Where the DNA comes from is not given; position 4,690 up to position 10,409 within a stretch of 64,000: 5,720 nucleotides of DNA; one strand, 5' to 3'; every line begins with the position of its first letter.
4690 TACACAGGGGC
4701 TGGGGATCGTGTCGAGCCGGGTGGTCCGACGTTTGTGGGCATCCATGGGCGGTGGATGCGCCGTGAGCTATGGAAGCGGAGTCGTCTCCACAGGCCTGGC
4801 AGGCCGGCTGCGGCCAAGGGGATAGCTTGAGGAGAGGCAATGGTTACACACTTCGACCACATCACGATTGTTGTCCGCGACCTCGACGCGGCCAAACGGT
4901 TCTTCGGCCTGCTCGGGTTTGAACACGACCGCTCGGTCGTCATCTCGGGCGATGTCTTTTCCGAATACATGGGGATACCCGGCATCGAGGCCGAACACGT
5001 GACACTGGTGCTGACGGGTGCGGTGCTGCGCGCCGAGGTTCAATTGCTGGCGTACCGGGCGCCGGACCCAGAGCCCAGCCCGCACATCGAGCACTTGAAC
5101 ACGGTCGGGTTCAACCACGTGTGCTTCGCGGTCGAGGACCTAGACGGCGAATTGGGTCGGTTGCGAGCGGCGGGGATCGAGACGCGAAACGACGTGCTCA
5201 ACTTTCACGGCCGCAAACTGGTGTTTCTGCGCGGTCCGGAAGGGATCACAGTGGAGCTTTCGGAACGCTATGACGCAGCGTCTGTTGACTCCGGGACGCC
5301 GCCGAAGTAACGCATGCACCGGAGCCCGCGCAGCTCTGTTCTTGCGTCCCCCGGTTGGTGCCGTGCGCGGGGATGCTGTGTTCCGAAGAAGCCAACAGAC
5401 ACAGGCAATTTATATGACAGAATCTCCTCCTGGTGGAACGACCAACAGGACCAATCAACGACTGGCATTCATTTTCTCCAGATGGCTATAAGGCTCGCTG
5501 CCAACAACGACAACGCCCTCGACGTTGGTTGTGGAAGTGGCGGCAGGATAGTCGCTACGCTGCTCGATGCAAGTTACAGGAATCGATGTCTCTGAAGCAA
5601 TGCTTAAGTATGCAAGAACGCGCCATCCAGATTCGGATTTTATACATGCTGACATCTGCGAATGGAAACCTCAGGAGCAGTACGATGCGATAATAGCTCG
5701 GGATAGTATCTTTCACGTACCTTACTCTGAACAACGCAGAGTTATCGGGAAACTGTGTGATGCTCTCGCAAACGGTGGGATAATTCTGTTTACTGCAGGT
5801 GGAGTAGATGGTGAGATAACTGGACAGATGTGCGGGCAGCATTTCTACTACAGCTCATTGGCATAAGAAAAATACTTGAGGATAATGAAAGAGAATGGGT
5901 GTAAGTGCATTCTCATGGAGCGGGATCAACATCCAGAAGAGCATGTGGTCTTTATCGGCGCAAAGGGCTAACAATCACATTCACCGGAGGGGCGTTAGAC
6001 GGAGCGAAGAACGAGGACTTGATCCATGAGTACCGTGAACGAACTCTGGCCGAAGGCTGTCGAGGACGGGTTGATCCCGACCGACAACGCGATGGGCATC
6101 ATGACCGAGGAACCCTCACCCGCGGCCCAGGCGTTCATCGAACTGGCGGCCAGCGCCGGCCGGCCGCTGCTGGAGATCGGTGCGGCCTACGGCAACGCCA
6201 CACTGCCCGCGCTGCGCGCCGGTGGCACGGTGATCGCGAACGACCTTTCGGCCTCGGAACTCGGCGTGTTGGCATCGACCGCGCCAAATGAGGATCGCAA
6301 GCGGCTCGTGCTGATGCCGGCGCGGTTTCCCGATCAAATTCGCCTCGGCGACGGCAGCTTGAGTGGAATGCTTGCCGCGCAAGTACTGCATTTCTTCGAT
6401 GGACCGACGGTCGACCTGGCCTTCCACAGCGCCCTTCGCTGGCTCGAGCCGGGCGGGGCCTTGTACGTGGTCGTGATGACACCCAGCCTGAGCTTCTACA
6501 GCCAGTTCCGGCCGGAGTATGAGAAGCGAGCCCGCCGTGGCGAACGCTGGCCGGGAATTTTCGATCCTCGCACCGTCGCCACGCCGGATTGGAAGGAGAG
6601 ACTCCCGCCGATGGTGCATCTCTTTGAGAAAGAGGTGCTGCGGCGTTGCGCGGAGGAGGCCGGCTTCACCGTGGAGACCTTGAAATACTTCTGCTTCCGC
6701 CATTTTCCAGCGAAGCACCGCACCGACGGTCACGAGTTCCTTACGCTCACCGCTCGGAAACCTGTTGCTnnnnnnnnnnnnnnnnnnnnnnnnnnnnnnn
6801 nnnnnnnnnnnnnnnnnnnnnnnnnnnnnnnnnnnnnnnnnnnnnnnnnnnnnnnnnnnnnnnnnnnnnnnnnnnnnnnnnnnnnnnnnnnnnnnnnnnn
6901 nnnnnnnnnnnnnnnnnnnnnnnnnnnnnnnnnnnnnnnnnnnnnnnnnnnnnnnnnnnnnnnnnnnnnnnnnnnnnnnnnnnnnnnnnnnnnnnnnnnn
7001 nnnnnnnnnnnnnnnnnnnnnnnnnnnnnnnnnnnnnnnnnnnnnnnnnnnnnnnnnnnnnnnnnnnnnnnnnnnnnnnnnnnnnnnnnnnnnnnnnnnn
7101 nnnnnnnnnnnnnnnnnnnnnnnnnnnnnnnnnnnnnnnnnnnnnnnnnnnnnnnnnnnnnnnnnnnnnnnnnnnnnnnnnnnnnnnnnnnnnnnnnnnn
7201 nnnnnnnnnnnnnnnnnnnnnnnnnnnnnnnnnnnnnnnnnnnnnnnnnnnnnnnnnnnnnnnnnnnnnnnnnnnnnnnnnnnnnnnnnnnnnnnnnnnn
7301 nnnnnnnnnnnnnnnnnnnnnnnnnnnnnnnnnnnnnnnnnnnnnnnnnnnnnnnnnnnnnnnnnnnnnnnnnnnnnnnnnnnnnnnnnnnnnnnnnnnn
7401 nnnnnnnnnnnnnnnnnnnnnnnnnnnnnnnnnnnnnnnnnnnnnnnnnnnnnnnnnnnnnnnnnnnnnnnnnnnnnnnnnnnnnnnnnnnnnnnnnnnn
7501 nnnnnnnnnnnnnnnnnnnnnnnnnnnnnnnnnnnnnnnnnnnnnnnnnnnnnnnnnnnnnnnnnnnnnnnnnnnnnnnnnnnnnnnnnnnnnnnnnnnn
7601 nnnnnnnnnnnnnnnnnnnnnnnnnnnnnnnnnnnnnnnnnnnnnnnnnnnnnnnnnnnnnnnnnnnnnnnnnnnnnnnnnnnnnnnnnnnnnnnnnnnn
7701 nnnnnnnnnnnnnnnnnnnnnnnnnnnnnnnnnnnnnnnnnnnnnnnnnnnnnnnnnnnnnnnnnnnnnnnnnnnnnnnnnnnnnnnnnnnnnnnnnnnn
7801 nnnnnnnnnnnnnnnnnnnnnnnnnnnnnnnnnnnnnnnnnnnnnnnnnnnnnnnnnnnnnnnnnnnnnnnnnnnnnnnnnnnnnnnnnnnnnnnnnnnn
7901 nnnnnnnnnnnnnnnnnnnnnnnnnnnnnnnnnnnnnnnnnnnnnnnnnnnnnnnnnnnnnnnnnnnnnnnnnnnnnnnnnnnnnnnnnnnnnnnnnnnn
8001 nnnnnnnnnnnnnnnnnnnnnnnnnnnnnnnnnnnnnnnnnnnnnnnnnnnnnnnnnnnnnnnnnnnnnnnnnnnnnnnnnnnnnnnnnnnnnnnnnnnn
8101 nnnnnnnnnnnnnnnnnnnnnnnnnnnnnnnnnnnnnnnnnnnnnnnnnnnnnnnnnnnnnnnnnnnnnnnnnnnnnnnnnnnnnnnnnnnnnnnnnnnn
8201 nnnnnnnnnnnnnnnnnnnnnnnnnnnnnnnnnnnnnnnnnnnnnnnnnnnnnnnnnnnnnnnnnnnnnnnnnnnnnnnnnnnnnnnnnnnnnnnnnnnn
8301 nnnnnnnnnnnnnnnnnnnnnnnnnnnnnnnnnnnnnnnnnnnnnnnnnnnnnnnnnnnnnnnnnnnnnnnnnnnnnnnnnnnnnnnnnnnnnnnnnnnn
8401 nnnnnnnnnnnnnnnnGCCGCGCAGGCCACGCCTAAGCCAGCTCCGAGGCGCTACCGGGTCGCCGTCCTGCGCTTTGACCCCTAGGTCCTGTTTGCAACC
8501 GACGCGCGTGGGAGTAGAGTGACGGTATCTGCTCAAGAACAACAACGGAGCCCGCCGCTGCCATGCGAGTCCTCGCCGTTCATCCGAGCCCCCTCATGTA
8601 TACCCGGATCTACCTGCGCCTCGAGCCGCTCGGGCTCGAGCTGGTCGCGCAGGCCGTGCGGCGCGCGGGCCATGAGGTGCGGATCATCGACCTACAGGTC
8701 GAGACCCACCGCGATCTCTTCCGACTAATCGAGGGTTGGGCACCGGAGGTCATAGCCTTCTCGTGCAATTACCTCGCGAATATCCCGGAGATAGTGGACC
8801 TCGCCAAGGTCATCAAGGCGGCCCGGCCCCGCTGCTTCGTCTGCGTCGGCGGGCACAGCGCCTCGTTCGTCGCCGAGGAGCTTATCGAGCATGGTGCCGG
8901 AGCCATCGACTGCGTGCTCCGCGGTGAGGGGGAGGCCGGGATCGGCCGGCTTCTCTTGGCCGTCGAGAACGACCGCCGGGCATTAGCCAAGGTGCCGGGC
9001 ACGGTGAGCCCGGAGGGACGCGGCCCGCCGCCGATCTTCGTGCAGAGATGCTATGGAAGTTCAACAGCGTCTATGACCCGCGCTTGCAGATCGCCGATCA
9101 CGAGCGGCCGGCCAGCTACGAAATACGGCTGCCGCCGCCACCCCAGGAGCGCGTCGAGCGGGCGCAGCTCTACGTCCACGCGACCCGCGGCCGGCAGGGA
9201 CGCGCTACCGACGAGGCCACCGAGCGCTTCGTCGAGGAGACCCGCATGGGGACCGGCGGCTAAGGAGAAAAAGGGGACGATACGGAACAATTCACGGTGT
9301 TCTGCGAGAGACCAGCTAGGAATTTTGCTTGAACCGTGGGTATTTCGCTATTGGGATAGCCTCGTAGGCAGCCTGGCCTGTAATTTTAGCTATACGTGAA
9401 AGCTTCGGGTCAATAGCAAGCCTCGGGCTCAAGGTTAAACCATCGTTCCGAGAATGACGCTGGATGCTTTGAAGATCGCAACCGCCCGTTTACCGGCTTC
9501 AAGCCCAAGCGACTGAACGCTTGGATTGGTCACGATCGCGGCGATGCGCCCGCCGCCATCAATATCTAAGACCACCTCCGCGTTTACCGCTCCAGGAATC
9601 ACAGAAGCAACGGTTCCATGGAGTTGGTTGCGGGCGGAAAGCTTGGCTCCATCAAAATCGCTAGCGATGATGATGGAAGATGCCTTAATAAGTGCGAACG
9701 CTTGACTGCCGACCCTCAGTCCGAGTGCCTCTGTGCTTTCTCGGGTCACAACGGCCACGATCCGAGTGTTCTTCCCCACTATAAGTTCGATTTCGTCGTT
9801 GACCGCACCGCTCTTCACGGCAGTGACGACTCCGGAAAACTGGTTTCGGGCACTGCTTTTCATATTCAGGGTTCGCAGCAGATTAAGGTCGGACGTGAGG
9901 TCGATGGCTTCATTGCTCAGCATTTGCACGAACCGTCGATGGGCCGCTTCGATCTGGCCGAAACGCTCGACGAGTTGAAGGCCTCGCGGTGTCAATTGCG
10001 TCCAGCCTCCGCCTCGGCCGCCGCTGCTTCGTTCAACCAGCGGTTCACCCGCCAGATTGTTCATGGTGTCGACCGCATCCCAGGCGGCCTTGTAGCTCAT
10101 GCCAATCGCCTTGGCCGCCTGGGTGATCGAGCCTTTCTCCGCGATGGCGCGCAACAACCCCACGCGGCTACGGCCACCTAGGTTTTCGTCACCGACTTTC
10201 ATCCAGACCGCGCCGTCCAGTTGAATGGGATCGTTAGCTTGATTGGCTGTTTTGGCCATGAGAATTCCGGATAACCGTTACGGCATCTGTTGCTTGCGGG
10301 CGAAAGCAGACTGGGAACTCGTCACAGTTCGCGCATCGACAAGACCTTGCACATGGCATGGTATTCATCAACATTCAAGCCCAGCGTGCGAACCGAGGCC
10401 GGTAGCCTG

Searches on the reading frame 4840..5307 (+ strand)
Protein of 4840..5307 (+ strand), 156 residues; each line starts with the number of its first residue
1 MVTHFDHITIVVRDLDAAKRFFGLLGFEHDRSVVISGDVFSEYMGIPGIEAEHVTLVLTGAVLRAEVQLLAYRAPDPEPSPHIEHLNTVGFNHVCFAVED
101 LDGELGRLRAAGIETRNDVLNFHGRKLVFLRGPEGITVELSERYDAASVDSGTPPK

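Call 17: search_protein_families(library=pfam, proteins=[window:4840-5307:+], max_evalue=0.01)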
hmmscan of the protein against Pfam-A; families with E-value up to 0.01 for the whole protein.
window:4840-5307:+ (156 aa): 4 families
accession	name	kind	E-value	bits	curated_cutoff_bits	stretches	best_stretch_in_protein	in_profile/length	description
PF13669.12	Glyoxalase_4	-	1.1e-12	48.6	27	1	6-115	1-94/109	Glyoxalase/Bleomycin resistance protein/Dioxygenase superfamily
PF00903.31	Glyoxalase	-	1.2e-10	42.2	20.6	1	5-140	2-121/121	Glyoxalase/Bleomycin resistance protein/Dioxygenase superfamily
PF13468.12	Glyoxalase_3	-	4.9e-06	27.2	25.1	0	5-29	1-26/176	Glyoxalase-like domain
PF22677.2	Ble-like_N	-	0.0062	16.7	24.5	1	7-28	4-26/41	Bleomycin resistance protein-like N-terminal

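Call 65: search_protein_families(library=padloc, proteins=[window:4840-5307:+], max_evalue=0.001)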
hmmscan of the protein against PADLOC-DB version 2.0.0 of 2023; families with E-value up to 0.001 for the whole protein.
window:4840-5307:+ (156 aa): 0 families

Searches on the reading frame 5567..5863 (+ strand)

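Call 17: search_protein_families(library=pfam, proteins=[window:5567-5863:+], max_evalue=0.01)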
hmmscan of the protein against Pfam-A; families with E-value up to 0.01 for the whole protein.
window:5567-5863:+ (99 aa): 6 families
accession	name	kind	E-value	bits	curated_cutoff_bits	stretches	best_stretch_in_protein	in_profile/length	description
PF13649.12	Methyltransf_25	-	5e-12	46.8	27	1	2-71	23-97/97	Methyltransferase domain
PF08241.18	Methyltransf_11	-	3.1e-10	41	21.2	1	2-75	20-95/95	Methyltransferase domain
PF08242.18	Methyltransf_12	-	1.1e-08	36.1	30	1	2-73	22-98/98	Methyltransferase domain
PF13847.12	Methyltransf_31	-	9.3e-07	29.1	27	1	2-93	30-127/145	Methyltransferase domain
PF13489.12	Methyltransf_23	-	2.1e-06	28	27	1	2-76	46-117/164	Methyltransferase domain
PF01739.24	CheR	-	0.00045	20.1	27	1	25-74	122-172/195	CheR methyltransferase, SAM binding domain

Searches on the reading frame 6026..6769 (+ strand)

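Call 17: search_protein_families(library=pfam, proteins=[window:6026-6769:+], max_evalue=0.01)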
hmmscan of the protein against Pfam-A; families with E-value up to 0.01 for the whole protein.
window:6026-6769:+ (248 aa): 4 families
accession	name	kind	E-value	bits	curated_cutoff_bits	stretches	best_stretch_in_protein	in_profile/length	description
PF08241.18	Methyltransf_11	-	6.3e-08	33.6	21.2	1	49-148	1-95/95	Methyltransferase domain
PF13489.12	Methyltransf_23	-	1.5e-07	31.7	27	1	40-218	16-163/164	Methyltransferase domain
PF13649.12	Methyltransf_25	-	1.5e-06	29.2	27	1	49-144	2-97/97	Methyltransferase domain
PF08242.18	Methyltransf_12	-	0.00021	22.4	30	1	49-146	1-98/98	Methyltransferase domain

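Call 65: search_protein_families(library=padloc, proteins=[window:6026-6769:+], max_evalue=0.001)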
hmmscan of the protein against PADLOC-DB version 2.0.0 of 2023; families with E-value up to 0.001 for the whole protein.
window:6026-6769:+ (248 aa): 1 family
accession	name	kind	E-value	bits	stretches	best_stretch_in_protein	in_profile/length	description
PDLC04134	mad2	-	3.5e-09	34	1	20-170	267-401/492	mads_2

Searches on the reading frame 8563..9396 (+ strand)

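Call 17: search_protein_families(library=pfam, proteins=[window:8563-9396:+], max_evalue=0.01)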
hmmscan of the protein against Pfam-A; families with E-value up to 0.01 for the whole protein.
window:8563-9396:+ (278 aa): 1 family
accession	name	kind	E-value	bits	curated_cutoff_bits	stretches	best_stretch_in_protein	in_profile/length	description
PF02310.24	B12-binding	-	3.8e-24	85.3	32.1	1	16-126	8-116/121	B12 binding domain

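Call 65: search_protein_families(library=padloc, proteins=[window:8563-9396:+], max_evalue=0.001)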
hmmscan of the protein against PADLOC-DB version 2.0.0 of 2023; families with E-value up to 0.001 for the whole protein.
window:8563-9396:+ (278 aa): 0 families

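Call 68: search_protein_families(library=ncbifam, proteins=[window:8563-9396:+], max_evalue=0.001)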
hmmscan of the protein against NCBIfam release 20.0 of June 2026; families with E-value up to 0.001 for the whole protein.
window:8563-9396:+ (278 aa): 9 families
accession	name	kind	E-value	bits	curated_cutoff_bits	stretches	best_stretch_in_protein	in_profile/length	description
TIGR04367.1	HpnR_B12_rSAM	equivalog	9.5e-74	248.7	650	1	1-162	1-161/490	hopanoid C-3 methylase HpnR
TIGR02026.1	BchE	equivalog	3.9e-12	45.8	481.35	1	2-146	1-149/497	magnesium-protoporphyrin IX monomethyl ester anaerobic oxidative cyclase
TIGR04190.1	B12_SAM_Ta0216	equivalog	1.7e-11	43.4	500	1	20-147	35-165/554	TIGR04190 family B12-binding domain/radical SAM domain protein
NF038361.1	rSAM_Sden_1168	equivalog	1.3e-09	37.2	575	1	61-138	141-222/560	Sden_1168 family B12-binding radical SAM P-methyltransferase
TIGR04072.2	rSAM_ladder_B12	equivalog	5.7e-09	35.1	360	1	21-140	17-146/443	lipid biosynthesis B12-binding/radical SAM protein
TIGR03975.1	rSAM_ocin_1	subfamily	8.2e-08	31.2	281.85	1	53-149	121-216/606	RiPP maturation radical SAM C-methyltransferase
NF040546.1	rSAM_CUAEP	equivalog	4.2e-07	29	500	1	21-140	12-124/468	CUAEP/CCAEP-tail radical SAM (seleno)protein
NF033712.0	B12_rSAM_KedN5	subfamily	4.5e-07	28.5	700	1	47-141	49-143/624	KedN5 family methylcobalamin-dependent radical SAM C-methyltransferase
TIGR04013.1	B12_SAM_MJ_1487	hypoth_equivalog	0.00014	20.9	251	1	58-150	40-126/382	TIGR04013 family B12-binding domain/radical SAM domain-containing protein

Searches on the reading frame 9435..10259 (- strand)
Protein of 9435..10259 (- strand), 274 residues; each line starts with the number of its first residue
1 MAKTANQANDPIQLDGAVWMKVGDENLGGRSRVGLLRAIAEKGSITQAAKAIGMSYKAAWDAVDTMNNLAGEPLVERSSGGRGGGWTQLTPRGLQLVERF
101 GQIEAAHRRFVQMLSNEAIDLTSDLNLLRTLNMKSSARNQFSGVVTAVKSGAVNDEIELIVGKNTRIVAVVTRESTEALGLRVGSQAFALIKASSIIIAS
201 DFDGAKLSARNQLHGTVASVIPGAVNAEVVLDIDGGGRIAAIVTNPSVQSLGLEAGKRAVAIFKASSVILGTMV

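Call 65: search_protein_families(library=padloc, proteins=[window:9435-10259:-], max_evalue=0.001)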
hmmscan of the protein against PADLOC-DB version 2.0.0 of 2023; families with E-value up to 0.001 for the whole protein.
window:9435-10259:- (274 aa): 0 families

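Call 67: search_protein_families(library=pfam, proteins=[window:9435-10259:-], max_evalue=0.1)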
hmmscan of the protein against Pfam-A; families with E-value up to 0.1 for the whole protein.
window:9435-10259:- (274 aa): 6 families
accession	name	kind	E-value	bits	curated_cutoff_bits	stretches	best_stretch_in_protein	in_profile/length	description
PF03459.23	TOBE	-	1.6e-33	115.1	22.3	2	208-270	2-64/64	TOBE domain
PF00126.33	HTH_1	-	4.1e-11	43.1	26.6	1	35-93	6-59/60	Bacterial regulatory helix-turn-helix protein, lysR family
PF08402.16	TOBE_2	-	0.0099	16.4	21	0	208-267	13-72/76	TOBE domain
PF12857.13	TOBE_3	-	0.024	15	27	0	139-189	5-56/59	TOBE-like domain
PF13551.12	HTH_29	-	0.043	14.4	28.1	1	36-82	5-52/64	Winged helix-turn helix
PF13384.12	HTH_23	-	0.067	13.5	24.6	0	34-71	9-45/50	Homeodomain-like domain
